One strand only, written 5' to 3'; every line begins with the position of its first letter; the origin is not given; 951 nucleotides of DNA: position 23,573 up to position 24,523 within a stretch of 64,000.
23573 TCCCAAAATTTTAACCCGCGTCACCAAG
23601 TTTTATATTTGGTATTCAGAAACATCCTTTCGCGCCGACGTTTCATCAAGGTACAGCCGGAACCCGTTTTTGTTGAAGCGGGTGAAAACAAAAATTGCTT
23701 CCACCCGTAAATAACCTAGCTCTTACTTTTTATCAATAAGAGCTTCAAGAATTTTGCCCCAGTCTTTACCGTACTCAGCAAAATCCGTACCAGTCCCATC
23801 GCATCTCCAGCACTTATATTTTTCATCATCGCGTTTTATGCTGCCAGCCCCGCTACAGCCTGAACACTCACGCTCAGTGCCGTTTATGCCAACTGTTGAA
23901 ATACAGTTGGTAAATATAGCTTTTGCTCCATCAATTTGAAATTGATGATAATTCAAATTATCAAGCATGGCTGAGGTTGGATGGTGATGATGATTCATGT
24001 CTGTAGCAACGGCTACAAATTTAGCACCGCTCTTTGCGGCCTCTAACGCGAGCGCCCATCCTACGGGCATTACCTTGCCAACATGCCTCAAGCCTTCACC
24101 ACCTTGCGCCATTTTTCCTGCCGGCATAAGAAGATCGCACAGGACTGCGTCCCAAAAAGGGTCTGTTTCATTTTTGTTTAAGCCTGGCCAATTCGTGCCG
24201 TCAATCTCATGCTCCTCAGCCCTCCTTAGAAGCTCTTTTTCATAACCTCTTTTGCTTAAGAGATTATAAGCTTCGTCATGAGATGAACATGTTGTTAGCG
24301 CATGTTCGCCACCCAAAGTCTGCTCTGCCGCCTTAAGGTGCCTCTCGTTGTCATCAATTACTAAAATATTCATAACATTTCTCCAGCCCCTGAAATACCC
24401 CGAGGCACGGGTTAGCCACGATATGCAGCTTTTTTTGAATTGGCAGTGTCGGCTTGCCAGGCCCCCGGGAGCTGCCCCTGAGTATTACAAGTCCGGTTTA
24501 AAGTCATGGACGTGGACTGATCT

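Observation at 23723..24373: Receiver-like domain fused to a DnaJ-type CxxCxGxG zinc finger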

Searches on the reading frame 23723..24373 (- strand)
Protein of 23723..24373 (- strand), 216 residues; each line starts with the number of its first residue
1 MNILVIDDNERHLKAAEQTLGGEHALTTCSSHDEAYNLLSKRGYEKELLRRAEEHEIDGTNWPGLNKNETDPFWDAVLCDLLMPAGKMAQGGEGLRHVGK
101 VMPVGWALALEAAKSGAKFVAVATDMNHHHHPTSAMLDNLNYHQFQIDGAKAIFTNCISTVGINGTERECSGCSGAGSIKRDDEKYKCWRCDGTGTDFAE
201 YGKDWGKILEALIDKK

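Call 3: search_protein_families(library=pfam, proteins=[window:23723-24373:-], max_evalue=1)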
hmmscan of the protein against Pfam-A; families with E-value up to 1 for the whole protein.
window:23723-24373:- (216 aa): 3 families
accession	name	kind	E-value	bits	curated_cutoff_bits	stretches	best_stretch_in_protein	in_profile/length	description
PF00684.25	DnaJ_CXXCXGXG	-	0.025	15.3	32.7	1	170-195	1-25/65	DnaJ central domain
PF15777.11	Anti-TRAP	-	0.096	13.1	32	1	162-202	5-47/59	Tryptophan RNA-binding attenuator protein inhibitory protein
PF17302.8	DUF5351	-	0.57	10.9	27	0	163-178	14-28/29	Family of unknown function (DUF5351)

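Call 5: search_protein_families(library=phrogs, proteins=[window:23723-24373:-], max_evalue=0.1)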
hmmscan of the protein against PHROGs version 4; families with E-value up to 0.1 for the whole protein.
window:23723-24373:- (216 aa): 6 families
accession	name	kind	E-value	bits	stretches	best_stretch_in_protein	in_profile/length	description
phrog_17382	-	unknown function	0.00024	21.7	1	110-205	127-217/273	-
phrog_37414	-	unknown function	0.015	16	1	166-196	92-126/204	-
phrog_32167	-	unknown function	0.016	15.9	1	166-204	153-193/285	-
phrog_36649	-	unknown function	0.025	14.5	1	147-203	337-395/466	-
phrog_127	-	transcription regulation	0.038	14.6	1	115-196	121-171/253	anti-termination protein Q-like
phrog_6060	-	transcription regulation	0.04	14.8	1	166-202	12-53/61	anti-termination protein Q-like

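Call 6: search_protein_families(library=ncbifam, proteins=[window:23723-24373:-], max_evalue=0.1)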
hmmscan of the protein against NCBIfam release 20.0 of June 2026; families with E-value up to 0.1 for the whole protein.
window:23723-24373:- (216 aa): 4 families
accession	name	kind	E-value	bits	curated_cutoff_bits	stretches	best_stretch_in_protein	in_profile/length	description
NF058604.1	RtpA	equivalog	0.00078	19.5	65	1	167-202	9-40/50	anti-TRAP protein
NF052573.1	HisKinEspAMyxo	equivalog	0.013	13.5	1400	0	2-42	634-674/755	serine histidine kinase EspA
TIGR02642.1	phage_xxxx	hypoth_equivalog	0.033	13.8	101.4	1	164-196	178-208/267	TIGR02642 family protein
TIGR02349.1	DnaJ_bact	equivalog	0.033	13.6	377.2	1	166-198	142-173/354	molecular chaperone DnaJ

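Call 7: search_solved_structures(query=window:23723-24373:-, max_evalue=10, show_alignments=3)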
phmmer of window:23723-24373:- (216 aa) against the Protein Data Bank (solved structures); distinct sequences matched with E-value up to 10: 5.
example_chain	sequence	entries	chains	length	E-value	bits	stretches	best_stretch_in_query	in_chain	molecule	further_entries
6yqx_A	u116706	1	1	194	0.26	14.2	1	90-131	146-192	de novo designed TIM barrel DeNovoTIM13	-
7p12_A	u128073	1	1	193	0.32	13.9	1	101-131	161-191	DeNovoTIM13-SB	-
8zbv_A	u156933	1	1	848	0.61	13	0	65-109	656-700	Alpha-L-fucosidase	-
8r0c_A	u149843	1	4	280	2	11.3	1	127-165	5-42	Borneoldehydrogenase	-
1tdi_A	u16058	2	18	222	2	11.2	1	99-158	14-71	Glutathione S-transferase A3-3 | GLUTATHIONE S-TRANSFERASE A3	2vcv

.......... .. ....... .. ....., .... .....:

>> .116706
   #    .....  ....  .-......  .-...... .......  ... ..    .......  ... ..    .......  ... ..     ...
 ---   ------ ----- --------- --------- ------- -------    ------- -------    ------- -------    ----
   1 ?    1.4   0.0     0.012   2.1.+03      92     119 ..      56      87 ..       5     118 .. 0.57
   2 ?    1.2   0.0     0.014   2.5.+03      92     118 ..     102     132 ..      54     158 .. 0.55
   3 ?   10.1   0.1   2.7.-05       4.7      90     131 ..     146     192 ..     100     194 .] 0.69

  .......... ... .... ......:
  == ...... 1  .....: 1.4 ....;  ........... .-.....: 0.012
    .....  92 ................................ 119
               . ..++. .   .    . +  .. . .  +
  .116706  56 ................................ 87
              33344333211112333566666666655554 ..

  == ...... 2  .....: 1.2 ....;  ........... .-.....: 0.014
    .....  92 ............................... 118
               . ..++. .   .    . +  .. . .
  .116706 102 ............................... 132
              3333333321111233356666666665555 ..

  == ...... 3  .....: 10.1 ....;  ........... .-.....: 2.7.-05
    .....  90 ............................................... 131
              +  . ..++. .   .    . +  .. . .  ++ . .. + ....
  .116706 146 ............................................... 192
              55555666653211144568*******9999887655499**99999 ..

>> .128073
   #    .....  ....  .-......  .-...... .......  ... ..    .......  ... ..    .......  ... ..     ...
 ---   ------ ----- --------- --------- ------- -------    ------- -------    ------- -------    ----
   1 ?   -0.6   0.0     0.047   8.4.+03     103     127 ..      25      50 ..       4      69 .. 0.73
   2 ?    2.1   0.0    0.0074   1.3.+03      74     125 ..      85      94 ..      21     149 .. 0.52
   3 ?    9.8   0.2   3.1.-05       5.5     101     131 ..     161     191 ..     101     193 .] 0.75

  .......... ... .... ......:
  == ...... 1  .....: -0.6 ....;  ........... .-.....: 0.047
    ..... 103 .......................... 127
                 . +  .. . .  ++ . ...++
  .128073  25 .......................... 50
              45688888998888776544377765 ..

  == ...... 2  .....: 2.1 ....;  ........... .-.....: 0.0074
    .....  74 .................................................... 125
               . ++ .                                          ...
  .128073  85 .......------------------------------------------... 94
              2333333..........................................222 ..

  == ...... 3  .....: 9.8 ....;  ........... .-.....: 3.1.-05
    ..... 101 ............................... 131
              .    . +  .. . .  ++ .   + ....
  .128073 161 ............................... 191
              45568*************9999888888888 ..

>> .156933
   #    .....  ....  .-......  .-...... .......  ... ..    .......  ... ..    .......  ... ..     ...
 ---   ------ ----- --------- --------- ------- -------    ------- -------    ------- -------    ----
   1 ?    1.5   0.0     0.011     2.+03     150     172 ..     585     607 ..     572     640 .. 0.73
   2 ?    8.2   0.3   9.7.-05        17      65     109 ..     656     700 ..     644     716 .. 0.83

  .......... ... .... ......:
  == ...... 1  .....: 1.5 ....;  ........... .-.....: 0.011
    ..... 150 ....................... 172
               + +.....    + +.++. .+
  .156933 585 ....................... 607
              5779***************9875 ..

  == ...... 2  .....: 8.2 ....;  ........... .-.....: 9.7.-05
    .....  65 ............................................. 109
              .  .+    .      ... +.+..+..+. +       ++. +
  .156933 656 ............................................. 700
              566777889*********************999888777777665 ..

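Call 8: find_homologous_proteins(query=window:23723-24373:-, max_evalue=0.001)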
Query window:23723-24373:- (216 aa): 94 proteins with E <= 0.001 among 271 candidates.
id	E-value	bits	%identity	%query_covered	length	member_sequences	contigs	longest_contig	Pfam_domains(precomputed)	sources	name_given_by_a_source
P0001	4.9e-146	502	100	100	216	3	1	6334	-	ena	-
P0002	2.7e-71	258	56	100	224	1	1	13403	-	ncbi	-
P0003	7.4e-69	250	55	100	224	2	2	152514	-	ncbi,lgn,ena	-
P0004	1.1e-68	249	57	99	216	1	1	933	-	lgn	-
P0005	6.2e-67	244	53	98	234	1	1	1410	-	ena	-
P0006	1.3e-65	239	53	100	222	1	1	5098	-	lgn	-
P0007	1.5e-65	239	55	97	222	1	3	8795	-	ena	-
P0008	5.8e-65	237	55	99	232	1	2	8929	-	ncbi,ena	-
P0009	6.7e-65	237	52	100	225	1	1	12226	-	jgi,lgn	jgi:CheY-like chemotaxis protein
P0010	9.9e-65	236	55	98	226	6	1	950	-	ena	-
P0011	2.3e-64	235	53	100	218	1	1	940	-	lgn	-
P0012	3.9e-64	234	54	99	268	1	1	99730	-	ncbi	-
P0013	4.8e-64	234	54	100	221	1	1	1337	-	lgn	-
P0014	5.3e-64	234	52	99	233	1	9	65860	-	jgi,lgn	jgi:CheY-like chemotaxis protein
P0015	1.0e-63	233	50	99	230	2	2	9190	-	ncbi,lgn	-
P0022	5.1e-62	228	51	100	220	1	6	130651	-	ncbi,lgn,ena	ncbi:MAG: hypothetical protein AAB497_02535 [Patescibacteria group bacterium]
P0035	2.9e-59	219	53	99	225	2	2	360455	-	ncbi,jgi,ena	-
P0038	2.2e-57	212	54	98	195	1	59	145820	-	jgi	jgi:CheY-like chemotaxis protein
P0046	1.3e-54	203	50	98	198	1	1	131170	PF00072.31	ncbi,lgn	-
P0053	7.0e-50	188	49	99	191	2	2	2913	PF00072.31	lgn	-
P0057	5.2e-43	165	54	65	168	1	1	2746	PF15777.11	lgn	-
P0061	3.0e-38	150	41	100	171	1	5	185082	-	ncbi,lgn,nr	ncbi:MAG: response regulator [Candidatus Moranbacteria bacterium]|nr:response regulator [Candidatus 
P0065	1.9e-35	141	39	99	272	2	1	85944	-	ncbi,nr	ncbi:hypothetical protein HYV74_01605 [Candidatus Uhrbacteria bacterium]|nr:hypothetical protein [Ca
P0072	1.7e-27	115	39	98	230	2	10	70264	-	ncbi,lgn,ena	-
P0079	3.4e-24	104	39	99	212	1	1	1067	PF00072.31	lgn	-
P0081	3.1e-17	81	45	50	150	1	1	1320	PF00072.31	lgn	-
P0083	2.2e-16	78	34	73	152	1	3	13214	PF00072.31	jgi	-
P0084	2.2e-16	78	34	73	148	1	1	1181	PF00072.31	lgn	-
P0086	1.9e-15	75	34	73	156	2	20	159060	-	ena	-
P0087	7.6e-15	73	42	47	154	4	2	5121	PF00072.31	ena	-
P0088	1.2e-14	73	33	73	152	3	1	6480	PF00072.31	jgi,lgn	jgi:CheY-like chemotaxis protein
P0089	2.2e-13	68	29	99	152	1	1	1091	PF00072.31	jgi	jgi:CheY-like chemotaxis protein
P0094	1.1e-6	47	29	99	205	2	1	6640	PF00072.31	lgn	-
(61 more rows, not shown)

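Call 11: search_solved_structures(query=A1, max_evalue=10, show_alignments=4)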
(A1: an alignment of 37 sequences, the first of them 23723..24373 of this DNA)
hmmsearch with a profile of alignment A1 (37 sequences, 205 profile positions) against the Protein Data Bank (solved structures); distinct sequences matched with E-value up to 10: 34.
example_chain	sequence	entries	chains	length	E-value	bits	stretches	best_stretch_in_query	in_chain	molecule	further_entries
8pdc_A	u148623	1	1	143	0.0011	21.9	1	1-92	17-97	histidine kinase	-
3mm4_A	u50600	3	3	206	0.004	20.1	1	2-73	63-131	Histidine kinase homolog | Histidine kinase CKI1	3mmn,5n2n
5lnm_A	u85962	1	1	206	0.033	17.1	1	2-73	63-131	Histidine kinase CKI1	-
7p8c_A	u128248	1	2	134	0.034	17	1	2-72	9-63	Receiver domain of histidine kinase 4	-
7p8d_A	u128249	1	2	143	0.04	16.8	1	2-72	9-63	Receiver domain of histidine kinase 4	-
8phn_A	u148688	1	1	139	0.047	16.6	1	2-73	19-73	histidine kinase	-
5lnn_A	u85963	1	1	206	0.078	15.9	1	2-73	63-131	Histidine kinase CKI1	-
7p8e_A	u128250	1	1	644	0.085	15.7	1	2-42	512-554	Receiver domain of histidine kinase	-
3m6m_D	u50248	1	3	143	0.13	15.1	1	1-73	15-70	Sensory/regulatory protein rpfC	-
1exk_A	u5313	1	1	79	0.14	15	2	155-185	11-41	DNAJ PROTEIN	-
2ayz_A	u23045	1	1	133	0.24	14.2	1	1-69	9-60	Sensor kinase protein rcsC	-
3crn_A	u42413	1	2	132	0.25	14.2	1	2-41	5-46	Response regulator receiver domain protein, CheY-like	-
3lcz_A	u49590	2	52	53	0.31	13.9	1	150-188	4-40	Inhibitor of TRAP, regulated by T-BOX (Trp) sequence RtpA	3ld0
2ctt_A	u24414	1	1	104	0.36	13.7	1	143-183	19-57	DnaJ homolog subfamily A member 3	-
3a0r_B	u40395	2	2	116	0.43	13.4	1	2-40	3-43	Response regulator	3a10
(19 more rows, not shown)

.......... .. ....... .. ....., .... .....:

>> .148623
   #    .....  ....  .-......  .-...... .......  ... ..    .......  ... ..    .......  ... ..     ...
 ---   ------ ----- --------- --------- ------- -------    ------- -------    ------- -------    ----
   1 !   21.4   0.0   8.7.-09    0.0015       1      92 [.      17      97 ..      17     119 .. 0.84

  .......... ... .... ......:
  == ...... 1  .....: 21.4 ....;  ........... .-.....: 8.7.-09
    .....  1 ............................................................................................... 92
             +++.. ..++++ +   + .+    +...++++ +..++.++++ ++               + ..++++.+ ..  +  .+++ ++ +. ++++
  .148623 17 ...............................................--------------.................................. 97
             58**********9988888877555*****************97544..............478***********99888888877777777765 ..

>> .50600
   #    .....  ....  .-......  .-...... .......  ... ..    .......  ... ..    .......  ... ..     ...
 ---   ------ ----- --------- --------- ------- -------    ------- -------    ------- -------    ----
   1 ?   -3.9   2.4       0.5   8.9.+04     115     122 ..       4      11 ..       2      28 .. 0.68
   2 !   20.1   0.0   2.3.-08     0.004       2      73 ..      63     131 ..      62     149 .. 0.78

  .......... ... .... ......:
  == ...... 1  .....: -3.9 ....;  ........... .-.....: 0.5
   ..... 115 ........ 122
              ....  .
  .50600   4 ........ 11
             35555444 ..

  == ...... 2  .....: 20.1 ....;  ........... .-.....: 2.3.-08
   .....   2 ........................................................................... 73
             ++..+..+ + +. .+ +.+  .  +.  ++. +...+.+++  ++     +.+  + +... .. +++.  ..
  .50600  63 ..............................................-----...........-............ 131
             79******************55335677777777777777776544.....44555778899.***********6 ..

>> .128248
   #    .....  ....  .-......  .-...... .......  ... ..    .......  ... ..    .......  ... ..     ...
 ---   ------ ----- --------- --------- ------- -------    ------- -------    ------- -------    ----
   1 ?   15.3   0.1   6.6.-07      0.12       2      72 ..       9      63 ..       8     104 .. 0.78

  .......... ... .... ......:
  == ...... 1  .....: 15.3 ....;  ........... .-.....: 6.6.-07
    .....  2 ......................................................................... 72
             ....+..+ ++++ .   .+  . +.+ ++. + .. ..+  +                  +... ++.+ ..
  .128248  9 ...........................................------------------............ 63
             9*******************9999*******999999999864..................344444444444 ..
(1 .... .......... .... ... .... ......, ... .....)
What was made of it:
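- Profile against PDB: the top hits are all receiver domains, with DD and D80 aligned to the acidic pair and the phospho-Asp (call 11).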

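Call 12: search_protein_families(library=pfam, alignment_id=A1, max_evalue=0.01)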
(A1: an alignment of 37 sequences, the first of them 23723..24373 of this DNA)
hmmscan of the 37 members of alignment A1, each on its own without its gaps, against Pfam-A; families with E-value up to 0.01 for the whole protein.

A. member 1, window:23723-24373:- (216 aa): 0 families

B. families by the number of members that match (of 37 scanned): 5 families
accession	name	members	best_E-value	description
PF00072.30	Response_reg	18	2.5e-07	Response regulator receiver domain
PF15777.11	Anti-TRAP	8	9.3e-05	Tryptophan RNA-binding attenuator protein inhibitory protein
PF00684.25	DnaJ_CXXCXGXG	7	1.5e-05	DnaJ central domain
PF17302.8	DUF5351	1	0.00062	Family of unknown function (DUF5351)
PF11279.13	DUF3080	1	0.0083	Protein of unknown function (DUF3080)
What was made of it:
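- On Anti-TRAP / RtpA (PF15777, NF058604): Eight of 37 relatives hit Anti-TRAP, best E 9.3e-5 (call 12).
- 18 of 37 relatives hit PF00072, best E 2.5e-7 (call 12). Weak sequence hits to DnaJ CR, Anti-TRAP and RtpA (calls 3, 6, 12). The CxxCxGxG motifs resemble the DnaJ cysteine-rich domain (calls 3, 12).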

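Call 16: predict_structure(alignment_id=A1)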
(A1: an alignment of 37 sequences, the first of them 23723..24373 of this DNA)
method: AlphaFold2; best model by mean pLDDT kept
length: 216 residues; sequences in the alignment: 37
mean_pLDDT: 91.2   pTM: 0.86
mean pLDDT of the five models: 91.2, 90.8, 90.3, 89.8, 89.3
residues with pLDDT >= 90: 166; 70-90: 35; 50-70: 15; < 50: 0
segments of 3 or more residues with pLDDT < 50: none
pLDDT, mean of each block of 10 residues (from residue 1): 97 98 95 94 77 75 59 90 92 94 96 96 91 90 95 96 98 97 96 97 98 86
secondary structure, 60 per line:
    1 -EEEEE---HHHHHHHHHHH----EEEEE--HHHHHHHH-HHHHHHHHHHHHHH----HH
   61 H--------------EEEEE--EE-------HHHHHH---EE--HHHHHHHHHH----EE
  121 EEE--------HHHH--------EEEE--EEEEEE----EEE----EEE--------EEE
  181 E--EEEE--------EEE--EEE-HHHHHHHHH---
elements in order: E2-6 H10-20 E25-29 H32-39 H41-54 E76-80 H92-97 H105-114 E119-123 H132-135 E144-147 E150-155 E160-162 E167-169 E178-181 E184-187 E196-198 E201-203 H205-213
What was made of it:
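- On Response regulator receiver domain (REC, PF00072): T124 directly follows predicted strand 4, residues 119-123 (call 16).
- AF2 pLDDT 91.2, pTM 0.86 (call 16).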

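Call 17: find_encoding_contigs(protein=P0001, flank=10000, max_places=3)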
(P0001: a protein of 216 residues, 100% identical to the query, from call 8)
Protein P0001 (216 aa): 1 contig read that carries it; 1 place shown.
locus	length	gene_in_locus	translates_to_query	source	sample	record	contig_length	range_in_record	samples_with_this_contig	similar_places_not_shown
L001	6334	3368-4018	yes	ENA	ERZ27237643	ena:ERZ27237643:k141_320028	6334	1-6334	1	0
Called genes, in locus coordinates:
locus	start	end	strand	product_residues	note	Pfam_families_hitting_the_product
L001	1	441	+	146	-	?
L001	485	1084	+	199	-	-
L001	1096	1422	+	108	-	PF18912:DZR_2 (weak)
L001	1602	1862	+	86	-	-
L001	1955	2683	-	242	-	PF01978:TrmB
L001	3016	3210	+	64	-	-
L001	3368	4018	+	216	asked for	-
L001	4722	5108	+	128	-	-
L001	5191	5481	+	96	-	-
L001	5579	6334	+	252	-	?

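Call 20: fold_search(model_id=the predicted structure, library=pdb)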
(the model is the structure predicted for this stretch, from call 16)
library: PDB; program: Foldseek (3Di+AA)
matches with E <= 10: 950; with E <= 0.001: 0
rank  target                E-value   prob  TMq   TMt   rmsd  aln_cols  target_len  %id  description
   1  5lnn                  1.6e-03  1.00  0.35  0.48   6.3       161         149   17  Crystal structure of D1050A mutant of the receiver domain of the histidine kinase CKI1 from Arabidopsis thaliana (released 2017-09-13)
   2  1zy2_A                5.6e-03  1.00  0.36  0.52   4.3       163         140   18  Crystal structure of the phosphorylated receiver domain of the transcription regulator NtrC1 from Aquifex aeolicus (released 2005-08-16)
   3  3h5i                  5.6e-03  0.99  0.26  0.43   7.6       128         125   12  Crystal structure of the N-terminal domain of a response regulator/sensory box/GGDEF 3-domain protein from Carboxydother (released 2009-05-05)
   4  3crn_A                8.7e-03  0.99  0.34  0.53   5.7       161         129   17  Crystal structure of response regulator receiver domain protein (CheY-like) from Methanospirillum hungatei JF-1 (released 2008-04-22)
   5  2pl1                  1.2e-02  0.92  0.28  0.45   7.3       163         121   15  Berrylium Fluoride activated receiver domain of E.coli PhoP (released 2007-05-22)
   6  6lgq_D                1.4e-02  0.54  0.29  0.29  13.1       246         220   12  The crystal complex structure of histidine kinase and response regulator (released 2020-12-09)
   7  3jte                  1.7e-02  0.96  0.31  0.50   6.3       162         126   20  Crystal structure of response regulator receiver domain Protein from clostridium thermocellum (released 2009-09-22)
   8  5hm6_A                1.9e-02  0.96  0.31  0.51   7.4       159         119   12  N-terminal domain of BfmR from Acinetobacter baumannii (released 2017-01-18)
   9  1zy2_B                2.1e-02  0.94  0.31  0.49   6.4       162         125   18  Crystal structure of the phosphorylated receiver domain of the transcription regulator NtrC1 from Aquifex aeolicus (released 2005-08-16)
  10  5o8y_C                2.3e-02  0.84  0.25  0.26   8.0       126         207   15  Conformational dynamism for DNA interaction in Salmonella typhimurium RcsB response regulator. (released 2017-11-15)
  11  2a9o                  2.4e-02  0.97  0.33  0.56   6.3       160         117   11  Crystal structures of an activated YycF homologue, the essential response regulator from S.pneumoniae in complex with Be (released 2006-09-26)
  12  1nxo                  2.6e-02  0.97  0.33  0.56   6.1       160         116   12  MicArec pH7.0 (released 2004-02-17)
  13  8fk2_A                2.7e-02  0.98  0.33  0.55   6.2       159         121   14  The N-terminal VicR from Streptococcus mutans (released 2023-10-25)
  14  3nhm_A                2.7e-02  0.96  0.30  0.53   7.3       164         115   13  Crystal structure of a response regulator from Myxococcus xanthus (released 2010-07-21)
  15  3c3m                  2.7e-02  0.80  0.27  0.43   7.2       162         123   16  Crystal structure of the N-terminal domain of response regulator receiver protein from Methanoculleus marisnigri JR1 (released 2008-02-05)
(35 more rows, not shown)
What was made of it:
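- The top 16 Foldseek PDB matches are receivers (call 20).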

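Call 21: find_encoding_contigs(protein=P0003, flank=8000, max_places=2)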
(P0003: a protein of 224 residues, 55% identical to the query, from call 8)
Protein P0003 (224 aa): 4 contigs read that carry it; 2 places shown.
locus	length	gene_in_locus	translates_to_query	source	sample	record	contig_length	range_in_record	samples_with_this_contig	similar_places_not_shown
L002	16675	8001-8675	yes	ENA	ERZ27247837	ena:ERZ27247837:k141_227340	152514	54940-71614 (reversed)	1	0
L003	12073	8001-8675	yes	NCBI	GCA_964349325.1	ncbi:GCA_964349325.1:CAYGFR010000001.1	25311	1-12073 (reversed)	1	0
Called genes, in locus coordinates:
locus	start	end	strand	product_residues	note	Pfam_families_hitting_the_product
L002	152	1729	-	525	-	PF05362:Lon_C, PF13541:ChlI, PF00158:Sigma54_activat (faint), PF01078:Mg_chelatase, PF00004:AAA (weak), PF07728:AAA_5, PF00493:MCM, PF13335:Mg_chelatase_C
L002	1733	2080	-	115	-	PF01258:zf-dskA_traR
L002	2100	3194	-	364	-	-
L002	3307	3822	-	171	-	PF01936:NYN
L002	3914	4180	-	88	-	PF00312:Ribosomal_S15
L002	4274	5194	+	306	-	PF02899:Phage_int_SAM_1, PF13102:Phage_int_SAM_5 (weak), PF13495:Phage_int_SAM_4 (faint), PF00589:Phage_integrase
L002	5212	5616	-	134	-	-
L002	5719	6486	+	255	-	PF03372:Exo_endo_phos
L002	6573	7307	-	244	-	PF01978:TrmB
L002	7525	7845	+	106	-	PF05005:Ocnus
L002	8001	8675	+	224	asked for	-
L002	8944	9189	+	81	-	-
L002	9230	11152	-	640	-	PF13489:Methyltransf_23, PF08241:Methyltransf_11 (weak), PF08242:Methyltransf_12, PF13649:Methyltransf_25, PF13847:Methyltransf_31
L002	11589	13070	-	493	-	PF01743:PolyA_pol, PF12627:PolyA_pol_RNAbd, PF01966:HD, PF13735:tRNA_NucTran2_2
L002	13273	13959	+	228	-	-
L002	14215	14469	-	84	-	-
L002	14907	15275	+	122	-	-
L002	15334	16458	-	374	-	PF13365:Trypsin_2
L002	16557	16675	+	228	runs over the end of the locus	-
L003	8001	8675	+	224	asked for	-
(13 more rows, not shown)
